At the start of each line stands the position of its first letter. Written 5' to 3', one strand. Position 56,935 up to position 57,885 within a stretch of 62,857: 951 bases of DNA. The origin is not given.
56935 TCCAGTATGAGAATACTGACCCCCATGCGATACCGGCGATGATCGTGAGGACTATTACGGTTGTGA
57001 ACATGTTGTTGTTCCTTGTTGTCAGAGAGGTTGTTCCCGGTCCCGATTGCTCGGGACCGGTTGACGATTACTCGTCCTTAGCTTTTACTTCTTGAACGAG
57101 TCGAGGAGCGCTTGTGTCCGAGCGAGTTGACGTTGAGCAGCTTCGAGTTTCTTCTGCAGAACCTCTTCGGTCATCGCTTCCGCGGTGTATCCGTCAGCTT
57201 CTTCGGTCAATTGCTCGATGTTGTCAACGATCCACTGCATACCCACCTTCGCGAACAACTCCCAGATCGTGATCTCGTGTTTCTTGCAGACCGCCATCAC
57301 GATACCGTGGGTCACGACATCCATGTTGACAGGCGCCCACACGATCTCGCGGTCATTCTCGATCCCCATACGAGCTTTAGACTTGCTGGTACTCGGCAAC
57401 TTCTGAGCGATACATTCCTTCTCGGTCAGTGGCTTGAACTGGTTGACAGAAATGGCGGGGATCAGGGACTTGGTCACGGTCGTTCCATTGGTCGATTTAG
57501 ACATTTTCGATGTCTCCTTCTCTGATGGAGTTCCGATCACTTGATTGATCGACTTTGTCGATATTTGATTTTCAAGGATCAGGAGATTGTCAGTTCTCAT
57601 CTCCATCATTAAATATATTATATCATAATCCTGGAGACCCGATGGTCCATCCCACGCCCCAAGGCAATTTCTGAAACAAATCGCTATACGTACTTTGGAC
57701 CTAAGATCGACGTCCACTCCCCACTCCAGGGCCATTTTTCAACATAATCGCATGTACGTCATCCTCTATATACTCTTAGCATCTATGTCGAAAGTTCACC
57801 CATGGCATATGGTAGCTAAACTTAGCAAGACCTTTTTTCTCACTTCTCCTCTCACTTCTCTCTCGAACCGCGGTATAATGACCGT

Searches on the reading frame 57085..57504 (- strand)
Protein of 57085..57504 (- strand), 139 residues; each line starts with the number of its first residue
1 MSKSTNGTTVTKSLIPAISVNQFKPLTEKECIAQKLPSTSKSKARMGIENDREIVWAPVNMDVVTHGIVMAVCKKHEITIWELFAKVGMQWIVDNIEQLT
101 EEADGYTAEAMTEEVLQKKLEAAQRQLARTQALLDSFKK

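Call 73: search_solved_structures(query=A1, max_evalue=10, show_alignments=2)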
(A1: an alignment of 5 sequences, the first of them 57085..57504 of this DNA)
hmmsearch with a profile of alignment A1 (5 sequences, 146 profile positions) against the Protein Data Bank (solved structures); distinct sequences matched with E-value up to 10: 6.
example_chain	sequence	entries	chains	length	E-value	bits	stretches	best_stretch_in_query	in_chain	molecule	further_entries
5mj3_C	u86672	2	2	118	0.00072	22.9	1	114-140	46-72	ALPHABODY MA12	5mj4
6zie_A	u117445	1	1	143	0.097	16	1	107-137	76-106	CMPX-383B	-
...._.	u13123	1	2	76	0.31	14.4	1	60-98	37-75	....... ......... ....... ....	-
6zl1_C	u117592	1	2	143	0.97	12.8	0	113-142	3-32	CMPX-383B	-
4ax8_A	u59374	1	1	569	2.3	11.6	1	74-141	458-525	WBDD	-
4azs_A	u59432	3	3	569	2.4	11.5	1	74-141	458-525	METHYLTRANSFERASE WBDD | WBDD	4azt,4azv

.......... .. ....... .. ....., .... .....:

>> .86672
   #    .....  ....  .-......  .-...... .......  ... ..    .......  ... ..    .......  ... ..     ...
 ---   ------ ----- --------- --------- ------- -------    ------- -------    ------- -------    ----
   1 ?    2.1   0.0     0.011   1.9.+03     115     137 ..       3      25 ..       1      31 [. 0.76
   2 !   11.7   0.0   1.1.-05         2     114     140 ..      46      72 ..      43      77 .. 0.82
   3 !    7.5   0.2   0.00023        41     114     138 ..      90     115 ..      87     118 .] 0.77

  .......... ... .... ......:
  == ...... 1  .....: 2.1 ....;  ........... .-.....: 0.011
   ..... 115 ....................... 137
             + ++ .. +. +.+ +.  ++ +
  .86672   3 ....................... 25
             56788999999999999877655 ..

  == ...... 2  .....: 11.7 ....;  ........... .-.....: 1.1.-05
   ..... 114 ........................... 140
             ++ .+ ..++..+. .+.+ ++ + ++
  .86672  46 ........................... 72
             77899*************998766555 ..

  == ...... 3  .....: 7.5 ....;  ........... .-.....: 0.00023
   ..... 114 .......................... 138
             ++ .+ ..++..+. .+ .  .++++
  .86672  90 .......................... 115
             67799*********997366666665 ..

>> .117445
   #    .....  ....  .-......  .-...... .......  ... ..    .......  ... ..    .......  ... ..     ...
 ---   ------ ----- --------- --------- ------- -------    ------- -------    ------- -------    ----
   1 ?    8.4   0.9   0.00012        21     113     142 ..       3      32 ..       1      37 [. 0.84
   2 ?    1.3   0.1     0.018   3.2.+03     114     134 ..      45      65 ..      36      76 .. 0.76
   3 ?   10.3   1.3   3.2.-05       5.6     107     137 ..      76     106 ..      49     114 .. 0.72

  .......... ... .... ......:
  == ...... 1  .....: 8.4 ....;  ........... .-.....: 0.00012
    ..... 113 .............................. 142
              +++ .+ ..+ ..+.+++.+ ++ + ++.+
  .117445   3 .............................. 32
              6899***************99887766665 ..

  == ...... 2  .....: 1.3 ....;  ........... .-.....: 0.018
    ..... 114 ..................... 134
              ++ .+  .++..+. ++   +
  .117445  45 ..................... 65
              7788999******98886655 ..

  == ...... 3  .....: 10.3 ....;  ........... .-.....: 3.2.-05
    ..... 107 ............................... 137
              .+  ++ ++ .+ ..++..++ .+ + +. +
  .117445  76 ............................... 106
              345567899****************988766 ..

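Call 78: predict_structure(protein=window:57085-57504:-)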
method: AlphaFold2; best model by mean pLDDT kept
length: 139 residues; sequences in the alignment: 1
mean_pLDDT: 52.7   pTM: 0.35
mean pLDDT of the five models: 52.7, 46.7, 46.2, 44.8, 44.2
residues with pLDDT >= 90: 0; 70-90: 17; 50-70: 55; < 50: 67
segments of 3 or more residues with pLDDT < 50: 1-60, 105-111
pLDDT, mean of each block of 10 residues (from residue 1): 36 33 38 39 38 41 63 67 62 67 52 60 71 73
secondary structure, 60 per line:
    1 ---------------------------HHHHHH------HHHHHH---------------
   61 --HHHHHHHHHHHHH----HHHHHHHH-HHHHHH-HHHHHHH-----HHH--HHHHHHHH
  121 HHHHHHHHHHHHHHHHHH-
elements in order: H28-33 H40-45 H63-75 H80-87 H89-94 H96-102 H113-138

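Call 79: find_homologous_proteins(query=A1, max_evalue=0.001)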
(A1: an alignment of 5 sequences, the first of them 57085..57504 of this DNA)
Query A1 (5 sequences) (139 aa, profile of the alignment): 10 proteins with E <= 0.001 among 3118 candidates.
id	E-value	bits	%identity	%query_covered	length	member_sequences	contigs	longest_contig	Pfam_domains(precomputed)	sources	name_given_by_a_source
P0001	6.9e-61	223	100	100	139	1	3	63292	-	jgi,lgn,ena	-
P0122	3.2e-56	207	44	91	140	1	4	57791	-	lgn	-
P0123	8.4e-52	193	34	68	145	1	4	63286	-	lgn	-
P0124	4.9e-49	184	40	73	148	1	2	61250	-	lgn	-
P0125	9.8e-36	141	36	71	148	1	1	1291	-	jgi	jgi:hypothetical protein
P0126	9.3e-34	135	41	73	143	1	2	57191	-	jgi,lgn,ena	-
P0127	1.0e-29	121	36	86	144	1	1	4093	-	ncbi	-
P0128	5.9e-28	116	27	72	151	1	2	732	-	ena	-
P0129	2.9e-19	88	27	85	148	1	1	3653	-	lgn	-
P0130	1.4e-15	76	27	72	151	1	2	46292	-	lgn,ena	-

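Call 83: find_encoding_contigs(protein=P0126, flank=6000, max_places=1)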
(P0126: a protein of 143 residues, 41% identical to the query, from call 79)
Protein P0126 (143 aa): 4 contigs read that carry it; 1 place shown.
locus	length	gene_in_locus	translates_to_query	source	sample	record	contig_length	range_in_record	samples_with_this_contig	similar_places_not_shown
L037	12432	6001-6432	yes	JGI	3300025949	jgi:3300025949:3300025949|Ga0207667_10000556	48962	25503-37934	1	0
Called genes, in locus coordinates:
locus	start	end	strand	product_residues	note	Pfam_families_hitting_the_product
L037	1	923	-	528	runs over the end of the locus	PF25145:NfeD1b_N (weak), PF01343:Peptidase_S49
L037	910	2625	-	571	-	-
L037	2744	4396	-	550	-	PF04466:Terminase_3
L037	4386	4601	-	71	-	-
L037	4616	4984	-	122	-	-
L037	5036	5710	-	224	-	-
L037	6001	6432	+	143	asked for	-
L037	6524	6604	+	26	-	-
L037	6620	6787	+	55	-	-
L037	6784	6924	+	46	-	-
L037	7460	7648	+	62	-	-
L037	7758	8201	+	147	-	-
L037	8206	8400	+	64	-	-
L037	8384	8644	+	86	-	-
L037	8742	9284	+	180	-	-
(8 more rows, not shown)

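Call 84: find_encoding_contigs(protein=P0130, flank=6000, max_places=1)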
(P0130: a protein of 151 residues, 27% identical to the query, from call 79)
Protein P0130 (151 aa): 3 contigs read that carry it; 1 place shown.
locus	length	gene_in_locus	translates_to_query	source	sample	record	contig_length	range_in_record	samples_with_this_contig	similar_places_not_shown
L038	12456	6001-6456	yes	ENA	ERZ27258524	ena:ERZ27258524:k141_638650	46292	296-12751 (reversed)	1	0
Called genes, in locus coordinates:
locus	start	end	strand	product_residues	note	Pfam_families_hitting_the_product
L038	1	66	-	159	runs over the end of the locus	-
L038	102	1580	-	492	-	PF25145:NfeD1b_N (weak), PF01343:Peptidase_S49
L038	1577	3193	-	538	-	-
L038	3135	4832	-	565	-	PF04466:Terminase_3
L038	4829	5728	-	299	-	-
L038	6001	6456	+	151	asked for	-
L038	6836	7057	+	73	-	-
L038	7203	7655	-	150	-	-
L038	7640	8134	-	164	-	-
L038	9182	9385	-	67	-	-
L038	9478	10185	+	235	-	-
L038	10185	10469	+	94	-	-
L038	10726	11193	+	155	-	-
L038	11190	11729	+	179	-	-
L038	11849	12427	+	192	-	-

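Call 85: find_encoding_contigs(protein=P0127, flank=6000, max_places=1)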
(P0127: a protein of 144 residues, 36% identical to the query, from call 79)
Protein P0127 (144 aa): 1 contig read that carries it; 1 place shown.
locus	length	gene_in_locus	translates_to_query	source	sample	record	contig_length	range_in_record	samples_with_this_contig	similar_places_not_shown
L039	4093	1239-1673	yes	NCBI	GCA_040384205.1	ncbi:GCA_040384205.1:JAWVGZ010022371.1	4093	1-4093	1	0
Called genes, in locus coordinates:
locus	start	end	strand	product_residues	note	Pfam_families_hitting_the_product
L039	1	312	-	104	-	?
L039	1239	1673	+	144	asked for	-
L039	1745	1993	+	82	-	-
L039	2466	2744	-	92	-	-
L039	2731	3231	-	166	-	-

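Call 86: find_encoding_contigs(protein=P0129, flank=6000, max_places=1)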
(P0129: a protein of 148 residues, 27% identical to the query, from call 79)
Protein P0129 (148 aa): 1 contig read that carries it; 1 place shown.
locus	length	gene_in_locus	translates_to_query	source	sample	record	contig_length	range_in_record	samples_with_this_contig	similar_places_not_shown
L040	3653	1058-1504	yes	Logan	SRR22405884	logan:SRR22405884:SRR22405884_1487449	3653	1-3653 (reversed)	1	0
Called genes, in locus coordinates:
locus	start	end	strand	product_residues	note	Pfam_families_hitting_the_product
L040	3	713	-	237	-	?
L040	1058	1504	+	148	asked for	-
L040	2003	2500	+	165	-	-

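Call 98: search_protein_families(library=phrogs, proteins=[window:57085-57504:-, L038:6001-6456:+], max_evalue=0.1)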
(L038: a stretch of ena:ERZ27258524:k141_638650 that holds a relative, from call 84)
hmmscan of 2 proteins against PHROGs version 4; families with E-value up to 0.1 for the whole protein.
window:57085-57504:- (139 aa): 0 families

L038:6001-6456:+ (151 aa): 2 families
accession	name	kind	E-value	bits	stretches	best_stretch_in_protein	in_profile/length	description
phrog_10063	-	unknown function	0.051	14.4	1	60-146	8-88/113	-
phrog_21389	-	unknown function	0.069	14.6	1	83-148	27-90/107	-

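Call 107: search_dna_similar(query=window:57085-57504:-, collection=phages, mode=protein, max_evalue=0.01, max_rows=15)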
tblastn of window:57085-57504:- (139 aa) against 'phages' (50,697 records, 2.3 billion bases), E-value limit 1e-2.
No match.

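Call 108: search_dna_similar(query=P0127, collection=phages, mode=protein, max_evalue=0.01, max_rows=15)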
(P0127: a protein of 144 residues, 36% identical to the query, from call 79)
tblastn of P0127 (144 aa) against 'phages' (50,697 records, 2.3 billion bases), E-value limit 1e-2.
No match.

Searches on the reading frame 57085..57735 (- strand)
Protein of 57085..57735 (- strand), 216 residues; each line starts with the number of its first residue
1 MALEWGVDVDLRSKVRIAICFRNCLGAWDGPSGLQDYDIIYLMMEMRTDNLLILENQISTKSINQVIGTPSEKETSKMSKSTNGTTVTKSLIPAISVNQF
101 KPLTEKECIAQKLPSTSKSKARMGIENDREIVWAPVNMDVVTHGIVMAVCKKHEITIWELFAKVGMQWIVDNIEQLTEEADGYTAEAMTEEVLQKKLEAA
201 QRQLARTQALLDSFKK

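Call 11: search_protein_families(library=pfam, proteins=[window:57085-57735:-], max_evalue=0.01)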
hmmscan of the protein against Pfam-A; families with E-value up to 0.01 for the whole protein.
window:57085-57735:- (216 aa): 0 families

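Call 18: find_encoding_contigs(protein=window:57085-57735:-, flank=10000, max_places=10)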
Protein window:57085-57735:- (216 aa): no gene with exactly this product is on record in the collection.

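Call 20: find_homologous_proteins(query=window:57085-57735:-, max_evalue=0.001)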
Query window:57085-57735:- (216 aa): 1 proteins with E <= 0.001 among 132 candidates.
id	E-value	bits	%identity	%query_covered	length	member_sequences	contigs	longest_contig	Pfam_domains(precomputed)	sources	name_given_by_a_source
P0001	8.6e-83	295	100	64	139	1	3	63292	-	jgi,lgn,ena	-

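Call 32: search_protein_families(library=phrogs, proteins=[window:57085-57735:-], max_evalue=0.01)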
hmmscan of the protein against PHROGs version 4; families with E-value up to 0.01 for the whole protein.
window:57085-57735:- (216 aa): 0 families

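Call 82: search_solved_structures(query=A2, max_evalue=10, show_alignments=0)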
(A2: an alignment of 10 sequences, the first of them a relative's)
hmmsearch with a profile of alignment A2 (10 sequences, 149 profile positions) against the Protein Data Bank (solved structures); distinct sequences matched with E-value up to 10: 18.
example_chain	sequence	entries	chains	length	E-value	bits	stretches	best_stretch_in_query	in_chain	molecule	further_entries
5mj3_C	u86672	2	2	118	1e-06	32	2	118-148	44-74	ALPHABODY MA12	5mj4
6zie_A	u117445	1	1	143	8.8e-05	25.7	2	119-148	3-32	CMPX-383B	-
6zl1_C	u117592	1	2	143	0.0011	22.1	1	119-148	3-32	CMPX-383B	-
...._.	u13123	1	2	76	0.034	17.3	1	66-104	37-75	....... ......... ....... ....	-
9spj_J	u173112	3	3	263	0.076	16.2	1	78-139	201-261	60S ribosomal protein L8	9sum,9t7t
6tdu_AN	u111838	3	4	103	0.084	16.1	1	83-144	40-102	inhibitor of F1 (IF1)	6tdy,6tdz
1cos_A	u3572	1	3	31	0.36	14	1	123-147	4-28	COILED SERINE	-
3h5g_A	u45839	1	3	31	0.53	13.4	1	123-147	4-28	COIL SER L16D-Pen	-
6q22_A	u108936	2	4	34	0.62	13.2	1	122-146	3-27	Coiled-coil Trimer with Glu:Aminobutyric acid:Lys Triad | peptide with Glu:Ala:Lys triad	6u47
5k92_A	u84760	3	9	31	0.83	12.8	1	123-147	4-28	Apo-(CSL16C)3 | Zn(II)Cl(CoilSer L16(DCY))3 2- | Apo-(CoilSer L16(DCY))3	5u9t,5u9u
3ppf_A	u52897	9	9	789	0.83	12.8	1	94-140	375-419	5-methyltetrahydropteroyltriglutamate--homocysteine methyltransferase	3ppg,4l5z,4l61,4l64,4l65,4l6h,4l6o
2x6p_A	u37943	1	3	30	0.88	12.7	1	123-146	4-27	COIL SER L19C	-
3pph_A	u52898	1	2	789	0.93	12.7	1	94-140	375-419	5-methyltetrahydropteroyltriglutamate--homocysteine methyltransferase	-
3ppc_A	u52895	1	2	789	1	12.5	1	94-140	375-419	5-methyltetrahydropteroyltriglutamate--homocysteine methyltransferase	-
5kb2_A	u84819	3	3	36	3.9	10.6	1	123-148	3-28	Zn(II)(H2O)(GRAND Coil Ser-L12AL16C)3- | Hg(II)(GRAND CoilSerL12AL16C)3- | Pb(II)(GRAND CoilSerL12AL16C)3-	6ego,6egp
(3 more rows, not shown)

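Call 88: predict_structure(alignment_id=A2)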
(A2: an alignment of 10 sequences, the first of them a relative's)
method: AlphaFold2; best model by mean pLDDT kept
length: 139 residues; sequences in the alignment: 10
mean_pLDDT: 69.7   pTM: 0.43
mean pLDDT of the five models: 69.7, 68.7, 67.2, 66.2, 64.5
residues with pLDDT >= 90: 1; 70-90: 85; 50-70: 39; < 50: 14
segments of 3 or more residues with pLDDT < 50: 1-14
pLDDT, mean of each block of 10 residues (from residue 1): 34 51 70 73 70 68 77 86 79 79 62 70 80 79
secondary structure, 60 per line:
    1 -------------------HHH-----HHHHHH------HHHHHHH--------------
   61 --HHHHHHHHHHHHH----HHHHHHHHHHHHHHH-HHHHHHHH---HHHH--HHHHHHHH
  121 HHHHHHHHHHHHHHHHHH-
elements in order: H28-33 H40-46 H63-75 H80-94 H96-103 H107-110 H113-138

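Call 91: fold_search(model_id=the predicted structure, library=pdb)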
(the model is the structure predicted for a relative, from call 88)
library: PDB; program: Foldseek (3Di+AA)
matches with E <= 10: 31; with E <= 0.001: 0
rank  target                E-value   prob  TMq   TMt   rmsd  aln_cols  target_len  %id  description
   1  2k9i_MODEL_1_A        3.4e+00  0.38  0.29  0.66   2.3        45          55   13  NMR structure of plasmid copy control protein ORF56 from sulfolobus islandicus (released 2009-10-20)
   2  6iya_F                4.2e+00  0.25  0.29  0.69   2.3        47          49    8  Structure of the DNA binding domain of antitoxin CopASO (released 2019-01-16)
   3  6iya_D                4.5e+00  0.30  0.29  0.73   2.0        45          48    9  Structure of the DNA binding domain of antitoxin CopASO (released 2019-01-16)
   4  3ft7_A                4.8e+00  0.14  0.24  0.59   4.0        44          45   16  Crystal structure of an extremely stable dimeric protein from sulfolobus islandicus (released 2009-10-20)
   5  7nyw_I                4.8e+00  0.09  0.24  0.25   9.1        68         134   13  Cryo-EM structure of the MukBEF-MatP-DNA head module (released 2021-07-07)
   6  8unf_A                4.8e+00  0.06  0.20  0.16  16.4        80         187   16  Cryo-EM structure of T4 Bacteriophage Clamp Loader with Sliding Clamp and DNA (released 2023-12-13)
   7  1zx3                  5.2e+00  0.07  0.23  0.33  12.0        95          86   14  Structure of NE0241 Protein of Unknown Function from Nitrosomonas europaea (released 2005-07-19)
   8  4d8j_B                5.2e+00  0.06  0.25  0.23  13.7        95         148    9  Structure of E. coli MatP-mats complex (released 2012-11-21)
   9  6iya_C                5.5e+00  0.25  0.28  0.75   1.8        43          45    7  Structure of the DNA binding domain of antitoxin CopASO (released 2019-01-16)
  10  4d8j_A                5.5e+00  0.08  0.25  0.23  10.9        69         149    6  Structure of E. coli MatP-mats complex (released 2012-11-21)
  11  5gpe_D                5.9e+00  0.02  0.15  0.17  14.9       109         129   16  Crystal structure of the transcription regulator PbrR691 from Ralstonia metallidurans CH34 in complex with Lead(II) (released 2016-12-28)
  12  6a6x_D                6.4e+00  0.20  0.29  0.65   4.3        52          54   15  The crystal structure of the Mtb MazE-MazF-mt9 complex (released 2019-07-03)
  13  4u99_B                6.4e+00  0.03  0.15  0.13  14.4        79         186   19  Crystal structure of an H-NOX protein from S. oneidensis in the Fe(II) ligation state, Q154A/Q155A/K156A mutant (released 2014-10-01)
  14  4u99_A                6.4e+00  0.03  0.15  0.13  14.4        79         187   19  Crystal structure of an H-NOX protein from S. oneidensis in the Fe(II) ligation state, Q154A/Q155A/K156A mutant (released 2014-10-01)
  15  9kkd_A                6.8e+00  0.20  0.27  0.71   2.0        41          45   12  the structure of StnY (released 2025-11-19)
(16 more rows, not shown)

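Call 104: search_solved_structures(query=A2, max_evalue=0.05, show_alignments=4)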
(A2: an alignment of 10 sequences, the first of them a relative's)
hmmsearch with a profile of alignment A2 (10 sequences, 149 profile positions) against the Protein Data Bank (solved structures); distinct sequences matched with E-value up to 0.05: 4.
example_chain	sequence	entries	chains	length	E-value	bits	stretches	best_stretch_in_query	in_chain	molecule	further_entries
5mj3_C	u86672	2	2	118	1e-06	32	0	118-148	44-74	ALPHABODY MA12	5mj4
6zie_A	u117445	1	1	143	8.8e-05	25.7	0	119-148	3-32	CMPX-383B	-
6zl1_C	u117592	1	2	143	0.0011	22.1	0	119-148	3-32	CMPX-383B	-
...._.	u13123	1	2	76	0.034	17.3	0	66-104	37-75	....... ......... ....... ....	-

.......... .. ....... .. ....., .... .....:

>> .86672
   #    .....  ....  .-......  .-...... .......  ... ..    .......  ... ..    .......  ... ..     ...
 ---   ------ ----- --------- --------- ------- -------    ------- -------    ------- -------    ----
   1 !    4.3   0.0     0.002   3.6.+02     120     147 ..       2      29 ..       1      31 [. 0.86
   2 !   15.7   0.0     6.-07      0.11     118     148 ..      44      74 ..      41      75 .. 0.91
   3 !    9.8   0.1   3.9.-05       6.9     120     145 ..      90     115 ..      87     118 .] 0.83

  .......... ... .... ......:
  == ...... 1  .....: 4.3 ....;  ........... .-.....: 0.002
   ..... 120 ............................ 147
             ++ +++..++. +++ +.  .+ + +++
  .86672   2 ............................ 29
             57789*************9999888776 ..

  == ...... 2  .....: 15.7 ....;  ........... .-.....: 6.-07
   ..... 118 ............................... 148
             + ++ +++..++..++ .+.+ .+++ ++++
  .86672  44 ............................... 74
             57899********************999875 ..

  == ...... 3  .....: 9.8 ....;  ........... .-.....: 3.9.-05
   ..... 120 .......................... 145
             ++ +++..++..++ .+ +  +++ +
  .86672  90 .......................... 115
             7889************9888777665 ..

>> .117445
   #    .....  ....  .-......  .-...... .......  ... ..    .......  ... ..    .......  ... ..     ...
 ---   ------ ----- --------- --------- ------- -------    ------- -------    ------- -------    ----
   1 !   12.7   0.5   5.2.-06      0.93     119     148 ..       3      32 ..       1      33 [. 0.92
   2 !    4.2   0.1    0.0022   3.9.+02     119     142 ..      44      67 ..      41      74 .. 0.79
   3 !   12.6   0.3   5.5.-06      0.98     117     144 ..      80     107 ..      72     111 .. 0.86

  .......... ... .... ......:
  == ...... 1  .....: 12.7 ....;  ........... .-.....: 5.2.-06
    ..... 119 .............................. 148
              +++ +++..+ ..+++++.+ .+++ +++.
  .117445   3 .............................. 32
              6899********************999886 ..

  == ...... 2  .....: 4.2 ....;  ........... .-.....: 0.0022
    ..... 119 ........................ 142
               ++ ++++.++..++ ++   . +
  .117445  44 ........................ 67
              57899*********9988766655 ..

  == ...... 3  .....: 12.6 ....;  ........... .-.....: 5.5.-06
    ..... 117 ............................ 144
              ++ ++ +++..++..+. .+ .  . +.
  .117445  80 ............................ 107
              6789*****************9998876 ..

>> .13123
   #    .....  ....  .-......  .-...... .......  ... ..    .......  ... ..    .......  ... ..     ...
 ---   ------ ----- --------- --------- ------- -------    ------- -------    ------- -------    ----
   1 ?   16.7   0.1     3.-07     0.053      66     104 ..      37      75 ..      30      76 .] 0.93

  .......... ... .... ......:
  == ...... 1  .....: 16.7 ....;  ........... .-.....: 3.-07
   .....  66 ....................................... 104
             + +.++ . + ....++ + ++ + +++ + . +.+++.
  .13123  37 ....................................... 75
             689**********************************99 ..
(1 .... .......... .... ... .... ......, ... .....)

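Call 109: find_related_loci(query=A2, collection=viral_contigs, flank=4000)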
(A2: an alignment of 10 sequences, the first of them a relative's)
Query A2 (139 aa) in viral_contigs; peptide patterns used: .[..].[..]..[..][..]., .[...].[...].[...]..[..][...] (x = any residue, [..] = any of these).
223 stretches matched a pattern; 2 encode a relative of the query (tblastn E <= 1e-3); 2 distinct loci.
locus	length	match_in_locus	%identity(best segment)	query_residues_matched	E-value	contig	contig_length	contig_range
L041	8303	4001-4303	41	39-139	5e-15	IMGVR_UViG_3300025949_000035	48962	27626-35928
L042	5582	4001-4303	41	39-139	5e-15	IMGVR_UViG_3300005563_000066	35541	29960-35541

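Call 110: find_related_loci(query=A2, collection=genome_contigs, flank=5000)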
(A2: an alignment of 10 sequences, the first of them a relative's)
Query A2 (139 aa) in genome_contigs; peptide patterns used: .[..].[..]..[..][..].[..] (x = any residue, [..] = any of these).
2 stretches matched a pattern, but none encodes a relative of the query by tblastn (E <= 1e-3).

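Call 111: find_related_loci(query=A2, collection=metagenome_contigs, flank=3000)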
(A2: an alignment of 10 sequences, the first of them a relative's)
Query A2 (139 aa) in metagenome_contigs; peptide patterns used: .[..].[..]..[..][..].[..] (x = any residue, [..] = any of these).
14 stretches matched a pattern; 1 encode a relative of the query (tblastn E <= 1e-3); 1 distinct loci.
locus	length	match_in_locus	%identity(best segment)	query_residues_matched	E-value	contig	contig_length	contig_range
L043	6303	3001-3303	41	39-139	2e-15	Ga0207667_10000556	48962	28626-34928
